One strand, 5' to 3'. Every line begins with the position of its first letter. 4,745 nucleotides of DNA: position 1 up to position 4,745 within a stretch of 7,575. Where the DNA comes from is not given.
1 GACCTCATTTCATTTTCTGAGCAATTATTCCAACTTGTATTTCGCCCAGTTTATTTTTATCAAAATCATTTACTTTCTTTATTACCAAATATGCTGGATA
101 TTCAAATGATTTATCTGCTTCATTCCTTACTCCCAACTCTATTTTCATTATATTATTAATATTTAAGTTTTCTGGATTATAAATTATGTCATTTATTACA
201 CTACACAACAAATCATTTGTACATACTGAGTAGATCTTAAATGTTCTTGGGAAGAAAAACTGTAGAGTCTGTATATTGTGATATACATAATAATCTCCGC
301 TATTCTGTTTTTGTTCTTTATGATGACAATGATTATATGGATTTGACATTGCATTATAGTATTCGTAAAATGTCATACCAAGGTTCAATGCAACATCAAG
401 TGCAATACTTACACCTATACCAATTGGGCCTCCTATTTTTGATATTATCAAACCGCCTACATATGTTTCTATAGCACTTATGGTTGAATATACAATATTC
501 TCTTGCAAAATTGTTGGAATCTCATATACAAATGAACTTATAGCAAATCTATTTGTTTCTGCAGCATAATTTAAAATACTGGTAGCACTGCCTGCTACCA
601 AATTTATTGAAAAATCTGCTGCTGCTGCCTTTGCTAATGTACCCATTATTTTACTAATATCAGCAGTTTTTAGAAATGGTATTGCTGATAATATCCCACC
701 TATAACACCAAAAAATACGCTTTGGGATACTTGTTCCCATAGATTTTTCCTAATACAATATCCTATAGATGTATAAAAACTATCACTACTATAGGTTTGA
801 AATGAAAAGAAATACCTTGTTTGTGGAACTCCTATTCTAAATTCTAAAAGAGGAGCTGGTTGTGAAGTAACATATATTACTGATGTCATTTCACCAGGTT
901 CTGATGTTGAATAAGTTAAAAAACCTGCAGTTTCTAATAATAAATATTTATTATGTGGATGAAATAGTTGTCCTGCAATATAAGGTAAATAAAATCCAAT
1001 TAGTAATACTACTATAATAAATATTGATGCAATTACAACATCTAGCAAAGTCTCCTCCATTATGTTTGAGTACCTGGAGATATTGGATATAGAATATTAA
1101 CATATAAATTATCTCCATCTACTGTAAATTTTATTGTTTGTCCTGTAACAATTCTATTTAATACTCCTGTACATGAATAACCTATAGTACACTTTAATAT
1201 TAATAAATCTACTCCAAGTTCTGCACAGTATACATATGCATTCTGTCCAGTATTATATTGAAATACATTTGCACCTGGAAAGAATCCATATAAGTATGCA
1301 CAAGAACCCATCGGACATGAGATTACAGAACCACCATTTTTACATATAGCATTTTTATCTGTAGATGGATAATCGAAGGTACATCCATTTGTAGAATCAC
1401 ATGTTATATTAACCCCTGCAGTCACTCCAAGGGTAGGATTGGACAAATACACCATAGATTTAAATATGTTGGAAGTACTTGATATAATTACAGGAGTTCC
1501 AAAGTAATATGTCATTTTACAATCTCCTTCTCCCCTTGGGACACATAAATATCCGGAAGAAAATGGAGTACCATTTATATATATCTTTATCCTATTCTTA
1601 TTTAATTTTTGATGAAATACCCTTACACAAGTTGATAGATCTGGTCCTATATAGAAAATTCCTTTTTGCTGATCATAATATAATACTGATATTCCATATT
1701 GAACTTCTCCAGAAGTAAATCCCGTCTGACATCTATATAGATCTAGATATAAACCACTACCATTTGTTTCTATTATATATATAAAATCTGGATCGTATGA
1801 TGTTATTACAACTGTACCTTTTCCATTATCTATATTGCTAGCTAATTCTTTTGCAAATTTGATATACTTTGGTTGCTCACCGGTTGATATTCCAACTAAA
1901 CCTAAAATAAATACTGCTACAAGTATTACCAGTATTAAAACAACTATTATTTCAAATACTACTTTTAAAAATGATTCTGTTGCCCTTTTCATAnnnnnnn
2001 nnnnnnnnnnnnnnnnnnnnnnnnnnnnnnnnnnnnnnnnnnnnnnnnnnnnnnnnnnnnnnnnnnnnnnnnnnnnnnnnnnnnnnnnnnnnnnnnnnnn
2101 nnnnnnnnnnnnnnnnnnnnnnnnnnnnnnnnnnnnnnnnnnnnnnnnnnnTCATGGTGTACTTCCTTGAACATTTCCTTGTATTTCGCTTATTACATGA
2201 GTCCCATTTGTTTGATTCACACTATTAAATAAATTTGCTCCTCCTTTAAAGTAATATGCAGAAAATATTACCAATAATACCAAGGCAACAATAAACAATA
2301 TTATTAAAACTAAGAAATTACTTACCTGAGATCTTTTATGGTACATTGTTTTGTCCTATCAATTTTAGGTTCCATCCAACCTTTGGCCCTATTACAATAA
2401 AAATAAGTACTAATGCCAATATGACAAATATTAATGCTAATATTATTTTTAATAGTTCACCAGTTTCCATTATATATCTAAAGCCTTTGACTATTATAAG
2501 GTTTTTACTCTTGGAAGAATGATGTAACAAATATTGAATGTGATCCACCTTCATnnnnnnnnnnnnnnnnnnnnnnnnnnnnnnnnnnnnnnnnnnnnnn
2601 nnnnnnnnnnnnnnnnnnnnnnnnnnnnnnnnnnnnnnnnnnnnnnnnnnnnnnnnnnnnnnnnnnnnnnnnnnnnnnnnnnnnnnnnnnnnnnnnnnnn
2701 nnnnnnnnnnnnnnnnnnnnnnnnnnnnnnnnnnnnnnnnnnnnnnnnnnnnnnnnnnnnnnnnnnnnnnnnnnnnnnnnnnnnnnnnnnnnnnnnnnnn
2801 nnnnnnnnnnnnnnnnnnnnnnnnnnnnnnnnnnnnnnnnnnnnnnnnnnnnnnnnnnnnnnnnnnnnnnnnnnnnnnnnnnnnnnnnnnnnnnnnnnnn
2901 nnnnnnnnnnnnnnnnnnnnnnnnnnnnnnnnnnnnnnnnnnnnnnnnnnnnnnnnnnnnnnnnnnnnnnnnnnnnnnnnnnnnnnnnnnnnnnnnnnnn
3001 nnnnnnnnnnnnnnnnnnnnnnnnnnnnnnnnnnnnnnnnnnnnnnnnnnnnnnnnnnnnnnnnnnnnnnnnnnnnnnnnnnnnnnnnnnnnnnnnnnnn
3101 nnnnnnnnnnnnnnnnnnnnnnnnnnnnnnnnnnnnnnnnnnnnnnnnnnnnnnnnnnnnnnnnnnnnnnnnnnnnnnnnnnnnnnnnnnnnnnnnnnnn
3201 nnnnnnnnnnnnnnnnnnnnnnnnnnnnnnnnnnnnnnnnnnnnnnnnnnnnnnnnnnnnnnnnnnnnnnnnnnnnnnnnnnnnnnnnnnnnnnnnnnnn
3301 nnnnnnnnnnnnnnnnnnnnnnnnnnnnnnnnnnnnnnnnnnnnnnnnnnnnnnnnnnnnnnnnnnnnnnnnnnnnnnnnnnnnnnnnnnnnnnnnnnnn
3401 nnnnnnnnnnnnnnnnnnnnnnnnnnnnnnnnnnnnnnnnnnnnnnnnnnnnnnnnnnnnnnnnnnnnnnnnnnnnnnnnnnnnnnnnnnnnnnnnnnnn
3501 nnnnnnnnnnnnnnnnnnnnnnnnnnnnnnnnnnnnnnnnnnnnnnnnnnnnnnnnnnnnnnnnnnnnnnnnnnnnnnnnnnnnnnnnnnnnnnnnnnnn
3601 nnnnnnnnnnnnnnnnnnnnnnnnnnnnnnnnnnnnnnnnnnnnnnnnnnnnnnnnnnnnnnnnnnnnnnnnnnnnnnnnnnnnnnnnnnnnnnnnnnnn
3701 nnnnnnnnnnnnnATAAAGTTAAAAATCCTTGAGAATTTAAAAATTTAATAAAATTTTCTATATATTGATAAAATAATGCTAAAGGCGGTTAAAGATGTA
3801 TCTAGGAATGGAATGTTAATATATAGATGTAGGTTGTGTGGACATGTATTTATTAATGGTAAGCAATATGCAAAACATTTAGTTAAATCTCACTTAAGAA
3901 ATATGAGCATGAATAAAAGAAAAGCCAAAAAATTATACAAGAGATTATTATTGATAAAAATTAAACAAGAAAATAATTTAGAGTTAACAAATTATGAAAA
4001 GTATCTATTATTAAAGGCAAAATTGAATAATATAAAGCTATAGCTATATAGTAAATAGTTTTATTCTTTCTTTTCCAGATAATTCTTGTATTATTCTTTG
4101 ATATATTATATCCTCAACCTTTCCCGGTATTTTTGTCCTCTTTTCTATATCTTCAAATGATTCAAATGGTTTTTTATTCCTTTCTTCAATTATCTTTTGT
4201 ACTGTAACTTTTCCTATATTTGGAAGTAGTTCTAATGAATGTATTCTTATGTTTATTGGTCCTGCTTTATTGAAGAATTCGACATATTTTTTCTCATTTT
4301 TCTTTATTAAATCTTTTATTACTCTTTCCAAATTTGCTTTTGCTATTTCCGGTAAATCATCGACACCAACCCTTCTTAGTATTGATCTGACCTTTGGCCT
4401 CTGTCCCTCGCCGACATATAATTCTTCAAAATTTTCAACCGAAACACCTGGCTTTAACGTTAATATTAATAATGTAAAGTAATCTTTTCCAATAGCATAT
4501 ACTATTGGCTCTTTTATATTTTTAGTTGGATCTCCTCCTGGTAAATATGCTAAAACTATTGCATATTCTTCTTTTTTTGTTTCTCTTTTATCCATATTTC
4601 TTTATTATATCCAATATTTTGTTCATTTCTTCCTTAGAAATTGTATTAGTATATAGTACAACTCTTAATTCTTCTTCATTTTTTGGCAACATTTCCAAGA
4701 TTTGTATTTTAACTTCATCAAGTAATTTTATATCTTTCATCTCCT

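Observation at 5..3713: Six-gene, overlap-coupled operon of pilin-like and polytopic membrane proteins with no recognisable family and no assembly machinery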

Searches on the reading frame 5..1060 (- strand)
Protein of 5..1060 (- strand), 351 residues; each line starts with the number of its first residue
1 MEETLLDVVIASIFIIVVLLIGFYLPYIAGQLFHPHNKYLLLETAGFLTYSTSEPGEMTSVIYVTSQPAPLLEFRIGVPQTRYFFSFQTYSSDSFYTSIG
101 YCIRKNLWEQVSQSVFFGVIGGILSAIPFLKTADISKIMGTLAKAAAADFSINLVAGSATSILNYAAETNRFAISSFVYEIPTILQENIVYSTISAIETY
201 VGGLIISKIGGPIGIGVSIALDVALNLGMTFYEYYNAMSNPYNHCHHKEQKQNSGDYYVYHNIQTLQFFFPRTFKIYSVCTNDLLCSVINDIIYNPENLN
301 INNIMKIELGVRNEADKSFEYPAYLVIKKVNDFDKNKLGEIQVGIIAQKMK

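Call 3: search_protein_families(library=pfam, proteins=[window:5-1060:-], max_evalue=1)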
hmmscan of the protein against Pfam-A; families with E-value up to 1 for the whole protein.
window:5-1060:- (351 aa): 0 families

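Call 4: search_protein_families(library=ncbifam, proteins=[window:5-1060:-], max_evalue=1)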
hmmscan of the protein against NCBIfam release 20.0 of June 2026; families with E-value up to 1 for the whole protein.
window:5-1060:- (351 aa): 1 family
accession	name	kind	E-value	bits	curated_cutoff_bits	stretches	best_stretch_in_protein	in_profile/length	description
NF035925.1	Geo26A_fam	subfamily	0.054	13.3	40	1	193-247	136-192/197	geobacillin-26 family protein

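Call 10: find_homologous_proteins(query=window:5-1060:-, max_evalue=0.01)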
Query window:5-1060:- (351 aa): 4 proteins with E <= 0.01 among 2111 candidates.
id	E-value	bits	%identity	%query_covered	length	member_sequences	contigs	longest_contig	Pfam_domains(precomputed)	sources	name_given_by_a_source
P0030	2.5e-52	196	36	99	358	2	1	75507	-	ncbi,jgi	ncbi:MAG: hypothetical protein ACP5GJ_00710 [Nanopusillaceae archaeon]|jgi:hypothetical protein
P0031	4.0e-50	189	33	99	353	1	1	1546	-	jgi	jgi:hypothetical protein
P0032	1.9e-49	187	32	98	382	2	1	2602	-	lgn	-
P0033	1.3e-48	184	31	99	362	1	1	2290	-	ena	-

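Call 98: search_protein_families(library=phrogs, proteins=[window:5-1060:-], max_evalue=0.01)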
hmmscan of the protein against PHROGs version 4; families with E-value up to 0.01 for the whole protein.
window:5-1060:- (351 aa): 0 families

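Call 99: search_protein_families(library=padloc, proteins=[window:5-1060:-], max_evalue=0.01)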
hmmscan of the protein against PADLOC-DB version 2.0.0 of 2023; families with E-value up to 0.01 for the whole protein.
window:5-1060:- (351 aa): 0 families

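Call 100: search_solved_structures(query=A7, max_evalue=1)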
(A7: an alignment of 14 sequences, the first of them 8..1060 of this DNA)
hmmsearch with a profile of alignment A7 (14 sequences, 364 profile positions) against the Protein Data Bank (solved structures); distinct sequences matched with E-value up to 1: 1.
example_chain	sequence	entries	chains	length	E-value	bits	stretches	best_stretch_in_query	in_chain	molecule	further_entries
2mqa_A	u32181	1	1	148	0.0044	19.7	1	87-165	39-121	Minor ampullate fibroin 1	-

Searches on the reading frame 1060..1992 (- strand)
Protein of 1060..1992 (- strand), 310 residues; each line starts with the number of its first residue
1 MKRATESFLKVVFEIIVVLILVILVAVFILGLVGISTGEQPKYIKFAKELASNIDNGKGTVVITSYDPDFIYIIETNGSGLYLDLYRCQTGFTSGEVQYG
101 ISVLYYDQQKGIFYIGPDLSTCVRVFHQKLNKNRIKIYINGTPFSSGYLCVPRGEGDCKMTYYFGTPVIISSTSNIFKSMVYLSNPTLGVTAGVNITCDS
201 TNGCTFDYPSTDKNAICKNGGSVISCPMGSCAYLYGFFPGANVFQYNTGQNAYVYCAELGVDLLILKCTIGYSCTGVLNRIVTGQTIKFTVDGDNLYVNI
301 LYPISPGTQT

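Call 3: search_protein_families(library=pfam, proteins=[window:1060-1992:-], max_evalue=1)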
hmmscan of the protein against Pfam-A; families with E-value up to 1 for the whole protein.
window:1060-1992:- (310 aa): 3 families
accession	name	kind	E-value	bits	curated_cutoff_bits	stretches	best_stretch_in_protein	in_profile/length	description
PF16949.11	ABC_tran_2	-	0.014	14.7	25.7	1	14-63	425-474/542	Putative ATP-binding cassette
PF19417.4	RnlA_toxin_N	-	0.17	12.6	24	0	271-302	25-56/82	RNase LS, bacterial toxin N-terminal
PF04530.17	Viral_Beta_CD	-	0.56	11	23.4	0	10-59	50-100/123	Viral Beta C/D like family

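Call 4: search_protein_families(library=ncbifam, proteins=[window:1060-1992:-], max_evalue=1)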
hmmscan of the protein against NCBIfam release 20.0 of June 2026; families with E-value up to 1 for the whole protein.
window:1060-1992:- (310 aa): 0 families

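Call 5: find_encoding_contigs(protein=window:1060-1992:-, flank=10000, max_places=6)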
Protein window:1060-1992:- (310 aa): no gene with exactly this product is on record in the collection.

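Call 8: find_homologous_proteins(query=window:1060-1992:-, max_evalue=0.01)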
Query window:1060-1992:- (310 aa): 1 proteins with E <= 0.01 among 771 candidates.
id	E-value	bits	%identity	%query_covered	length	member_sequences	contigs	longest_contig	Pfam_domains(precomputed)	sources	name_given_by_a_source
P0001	1.4e-204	696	100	100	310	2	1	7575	-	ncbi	ncbi:MAG: hypothetical protein ACP5G1_02370 [Nanopusillaceae archaeon]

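Call 40: search_solved_structures(query=A2, max_evalue=5)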
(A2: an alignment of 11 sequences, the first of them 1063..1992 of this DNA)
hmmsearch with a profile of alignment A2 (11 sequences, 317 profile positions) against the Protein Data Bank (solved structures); distinct sequences matched with E-value up to 5: 4.
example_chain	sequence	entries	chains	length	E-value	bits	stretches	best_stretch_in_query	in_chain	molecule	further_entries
3c6f_A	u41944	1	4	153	0.05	16.2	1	206-302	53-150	YetF protein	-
8ip8_XA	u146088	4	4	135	0.88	12.2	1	105-159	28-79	60S ribosomal protein eL14 | Ribosomal protein L14e domain-containing protein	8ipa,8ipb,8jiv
21gl_B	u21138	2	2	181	1.5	11.4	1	33-82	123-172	Transmembrane emp24 domain-containing protein 2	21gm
6ryo_A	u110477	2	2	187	3.7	10.1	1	254-299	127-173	Lipoprotein signal peptidase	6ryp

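Call 98: search_protein_families(library=phrogs, proteins=[window:1060-1992:-], max_evalue=0.01)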
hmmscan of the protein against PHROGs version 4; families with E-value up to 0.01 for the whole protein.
window:1060-1992:- (310 aa): 0 families

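Call 99: search_protein_families(library=padloc, proteins=[window:1060-1992:-], max_evalue=0.01)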
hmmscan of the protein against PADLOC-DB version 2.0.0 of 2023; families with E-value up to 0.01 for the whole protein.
window:1060-1992:- (310 aa): 0 families

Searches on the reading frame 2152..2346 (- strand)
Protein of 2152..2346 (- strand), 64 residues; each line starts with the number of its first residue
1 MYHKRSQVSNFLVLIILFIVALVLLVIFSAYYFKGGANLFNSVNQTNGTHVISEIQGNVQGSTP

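Call 3: search_protein_families(library=pfam, proteins=[window:2152-2346:-], max_evalue=1)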
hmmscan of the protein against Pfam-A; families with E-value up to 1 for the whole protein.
window:2152-2346:- (64 aa): 6 families
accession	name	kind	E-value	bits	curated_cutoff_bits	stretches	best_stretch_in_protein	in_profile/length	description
PF03821.22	Mtp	-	0.025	14.6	25.2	1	8-52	153-197/229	Golgi 4-transmembrane spanning transporter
PF13800.11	Sigma_reg_N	-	0.062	14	26.3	1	5-41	10-39/91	Sigma factor regulator N-terminal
PF12575.13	Pox_EPC_I2-L1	-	0.081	13.6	23.4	1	6-34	42-70/72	Poxvirus entry protein complex L1 and I2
PF19579.4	FtsL_2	-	0.12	12.8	24.6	1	14-35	19-40/100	Bacteriodetes cell division protein (FtsL-like)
PF13624.11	SurA_N_3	-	0.15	12.3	27.2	1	5-50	6-48/162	SurA-like N-terminal domain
PF06387.16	Calcyon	-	0.17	12.3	25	1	4-34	79-109/180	D1 dopamine receptor-interacting protein (calcyon)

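Call 4: search_protein_families(library=ncbifam, proteins=[window:2152-2346:-], max_evalue=1)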
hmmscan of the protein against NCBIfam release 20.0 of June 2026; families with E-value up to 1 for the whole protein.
window:2152-2346:- (64 aa): 4 families
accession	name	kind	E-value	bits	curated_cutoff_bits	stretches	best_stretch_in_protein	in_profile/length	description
TIGR00799.1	mtp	subfamily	0.00097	18.8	181.3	1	8-54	177-223/258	Golgi 4-transmembrane spanning transporter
NF045753.1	MPN449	equivalog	0.0051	15.9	500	1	8-60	213-265/451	MPN449 family protein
NF038277.1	accessory_MacP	equivalog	0.19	12.2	45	1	3-28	68-93/98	cell wall synthase accessory phosphoprotein MacP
NF033232.1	small_YtzI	equivalog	0.82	9.1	33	0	13-34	9-30/41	YtzI protein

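Call 98: search_protein_families(library=phrogs, proteins=[window:2152-2346:-], max_evalue=0.01)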
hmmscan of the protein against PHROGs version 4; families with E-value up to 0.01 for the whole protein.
window:2152-2346:- (64 aa): 0 families

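Call 99: search_protein_families(library=padloc, proteins=[window:2152-2346:-], max_evalue=0.01)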
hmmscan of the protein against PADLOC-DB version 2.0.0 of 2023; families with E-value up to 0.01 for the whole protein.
window:2152-2346:- (64 aa): 0 families

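Call 111: search_solved_structures(query=A10, max_evalue=10)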
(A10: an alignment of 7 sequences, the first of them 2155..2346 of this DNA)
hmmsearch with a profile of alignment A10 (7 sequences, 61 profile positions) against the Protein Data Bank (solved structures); distinct sequences matched with E-value up to 10: 1.
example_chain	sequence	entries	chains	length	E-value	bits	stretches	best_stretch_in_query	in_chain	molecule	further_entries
5zyp_A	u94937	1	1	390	0.58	13.2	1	23-58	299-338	RNA polymerase-associated protein CTR9,RNA polymerase II-associated protein 1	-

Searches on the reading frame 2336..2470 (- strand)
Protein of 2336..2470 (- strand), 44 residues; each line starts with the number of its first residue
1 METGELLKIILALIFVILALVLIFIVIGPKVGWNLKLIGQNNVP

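Call 98: search_protein_families(library=phrogs, proteins=[window:2336-2470:-], max_evalue=0.01)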
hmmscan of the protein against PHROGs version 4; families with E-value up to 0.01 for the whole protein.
window:2336-2470:- (44 aa): 0 families

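Call 99: search_protein_families(library=padloc, proteins=[window:2336-2470:-], max_evalue=0.01)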
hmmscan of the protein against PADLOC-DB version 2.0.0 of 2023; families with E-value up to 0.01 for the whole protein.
window:2336-2470:- (44 aa): 0 families

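Call 107: search_protein_families(library=pfam, alignment_id=A9, max_evalue=0.01)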
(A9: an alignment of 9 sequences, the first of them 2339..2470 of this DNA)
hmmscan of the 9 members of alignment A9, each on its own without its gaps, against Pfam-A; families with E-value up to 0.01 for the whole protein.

A. member 1, window:2339-2470:- (44 aa): 1 family
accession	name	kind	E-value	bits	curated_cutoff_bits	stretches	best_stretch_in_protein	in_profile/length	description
PF24431.1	DUF7554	-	8.3e-05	23.3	25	1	1-28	4-31/60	Family of unknown function (DUF7554)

B. families by the number of members that match (of 9 scanned): 3 families
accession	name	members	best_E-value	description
PF24431.1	DUF7554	4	8.3e-05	Family of unknown function (DUF7554)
PF06143.16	Baculo_11_kDa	1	0.0039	Baculovirus 11 kDa family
PF13116.12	YhdP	1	0.0051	YhdP protein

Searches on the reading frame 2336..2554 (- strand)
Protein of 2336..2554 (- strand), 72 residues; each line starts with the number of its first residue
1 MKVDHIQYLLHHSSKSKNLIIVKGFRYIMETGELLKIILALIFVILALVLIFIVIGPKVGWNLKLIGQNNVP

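Call 3: search_protein_families(library=pfam, proteins=[window:2336-2554:-], max_evalue=1)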
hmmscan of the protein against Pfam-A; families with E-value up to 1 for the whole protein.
window:2336-2554:- (72 aa): 2 families
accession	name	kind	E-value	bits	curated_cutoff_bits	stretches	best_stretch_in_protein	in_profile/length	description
PF24431.1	DUF7554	-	0.0001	23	25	1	29-56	4-31/60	Family of unknown function (DUF7554)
PF17665.6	DUF5527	-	0.1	12.7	28.5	1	33-55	39-63/139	Family of unknown function (DUF5527)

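Call 4: search_protein_families(library=ncbifam, proteins=[window:2336-2554:-], max_evalue=1)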
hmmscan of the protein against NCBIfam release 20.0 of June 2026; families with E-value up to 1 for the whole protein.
window:2336-2554:- (72 aa): 1 family
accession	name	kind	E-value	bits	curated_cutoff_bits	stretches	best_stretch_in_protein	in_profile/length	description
NF005623.0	PRK07375.2-2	equivalog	0.0043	17.2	81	1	19-70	8-59/93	putative monovalent cation/H+ antiporter subunit C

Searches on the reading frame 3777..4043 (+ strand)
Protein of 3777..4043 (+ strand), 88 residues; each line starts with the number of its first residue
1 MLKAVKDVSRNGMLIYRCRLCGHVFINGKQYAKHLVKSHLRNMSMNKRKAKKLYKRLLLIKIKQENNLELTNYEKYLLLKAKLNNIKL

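Call 3: search_protein_families(library=pfam, proteins=[window:3777-4043:+], max_evalue=1)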
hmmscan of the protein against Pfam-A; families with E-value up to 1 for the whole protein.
window:3777-4043:+ (88 aa): 10 families
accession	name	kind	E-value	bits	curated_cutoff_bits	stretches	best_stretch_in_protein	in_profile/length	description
PF04780.17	DUF629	-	0.00094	18.4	23.1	1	15-49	56-90/465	Protein of unknown function (DUF629)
PF00096.32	zf-C2H2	-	0.01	16.7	25.2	1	16-39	1-23/23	Zinc finger, C2H2 type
PF13894.12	zf-C2H2_4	-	0.022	15.9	27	1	16-39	1-24/24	C2H2-type zinc finger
PF13453.11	Zn_ribbon_TFIIB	-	0.029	14.2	22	1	7-33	11-37/41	Transcription factor zinc-finger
PF20923.2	COMMD9_HN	-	0.045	14.5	27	1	19-57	6-44/75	COMMD9, helical N-terminal domain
PF10571.15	UPF0547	-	0.075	13.6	29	1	17-26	16-25/26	Uncharacterised protein family UPF0547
PF23573.1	zf-C2H2_PRDM15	-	0.13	12.8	27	1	15-39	4-28/30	PRDM15 C2H2 zinc finger domain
PF23447.1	DUF7128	-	0.16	12.4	25.7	1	5-34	2-31/44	Domain of unknown function (DUF7128)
PF06397.17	Desulfoferrod_N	-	0.17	12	23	1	14-24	5-15/36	Desulfoferrodoxin, N-terminal domain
PF21349.2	RUBY_RBDX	-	0.39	10.7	26.5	1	16-26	1-11/30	Rubrerythrin, rubredoxin-like domain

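Call 4: search_protein_families(library=ncbifam, proteins=[window:3777-4043:+], max_evalue=1)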
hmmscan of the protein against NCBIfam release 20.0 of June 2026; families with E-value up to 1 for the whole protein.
window:3777-4043:+ (88 aa): 3 families
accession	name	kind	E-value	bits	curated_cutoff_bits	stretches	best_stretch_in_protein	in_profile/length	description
NF003058.0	PRK03976.1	equivalog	0.0067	16.4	87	1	6-45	45-83/91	50S ribosomal protein L37ae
NF050000.1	IS1_IS1595_Zn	domain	0.027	15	28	1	10-27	16-33/34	IS1/IS1595 family N-terminal zinc-binding domain-containing protein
TIGR00319.1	desulf_FeS4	domain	0.037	13.7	36.05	1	11-24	3-16/34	desulfoferrodoxin FeS4 iron-binding domain-containing protein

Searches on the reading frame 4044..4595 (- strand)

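Call 3: search_protein_families(library=pfam, proteins=[window:4044-4595:-], max_evalue=1)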
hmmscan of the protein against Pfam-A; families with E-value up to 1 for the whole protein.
window:4044-4595:- (183 aa): 7 families
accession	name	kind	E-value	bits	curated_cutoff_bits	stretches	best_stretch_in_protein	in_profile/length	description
PF04919.18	DUF655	-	2.1e-55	187.9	22.2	1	9-182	2-180/181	Protein of unknown function (DUF655)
PF14579.12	HHH_6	-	4.8e-05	23.9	25.6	1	120-156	26-66/90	Helix-hairpin-helix motif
PF12836.13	HHH_3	-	0.0026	18.3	27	1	119-157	14-53/65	Helix-hairpin-helix motif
PF14520.12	HHH_5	-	0.0032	18.3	27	0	120-139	36-55/57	Helix-hairpin-helix domain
PF03934.19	T2SSK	-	0.016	16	24.2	1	123-158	14-49/63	Type II secretion system (T2SS), protein K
PF18827.6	LPD14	-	0.081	13.4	27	0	133-163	48-76/136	Large polyvalent protein-associated domain 14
PF06861.16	BALF1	-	0.09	12.9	25.8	1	88-115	59-86/184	BALF1 protein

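Call 4: search_protein_families(library=ncbifam, proteins=[window:4044-4595:-], max_evalue=1)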
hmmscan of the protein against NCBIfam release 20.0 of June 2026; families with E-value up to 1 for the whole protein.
window:4044-4595:- (183 aa): 5 families
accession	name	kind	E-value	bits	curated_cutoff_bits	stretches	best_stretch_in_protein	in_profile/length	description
NF001688.0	PRK00448.1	equivalog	1.1e-06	26.5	873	1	119-181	1381-1444/1445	PolC-type DNA polymerase III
TIGR01405.1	polC_Gram_pos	equivalog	7.5e-06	23.9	1043.45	1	120-181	1149-1211/1211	DNA polymerase III subunit alpha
TIGR00594.1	polc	superfamily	0.0029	15.7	434.35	1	116-156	821-861/1022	DNA polymerase III subunit alpha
NF004226.0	PRK05673.1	equivalog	0.021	12.7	1002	1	119-155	826-863/1146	DNA polymerase III subunit alpha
NF004225.0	PRK05672.1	subfamily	0.079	10.9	939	1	110-158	809-856/1047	error-prone DNA polymerase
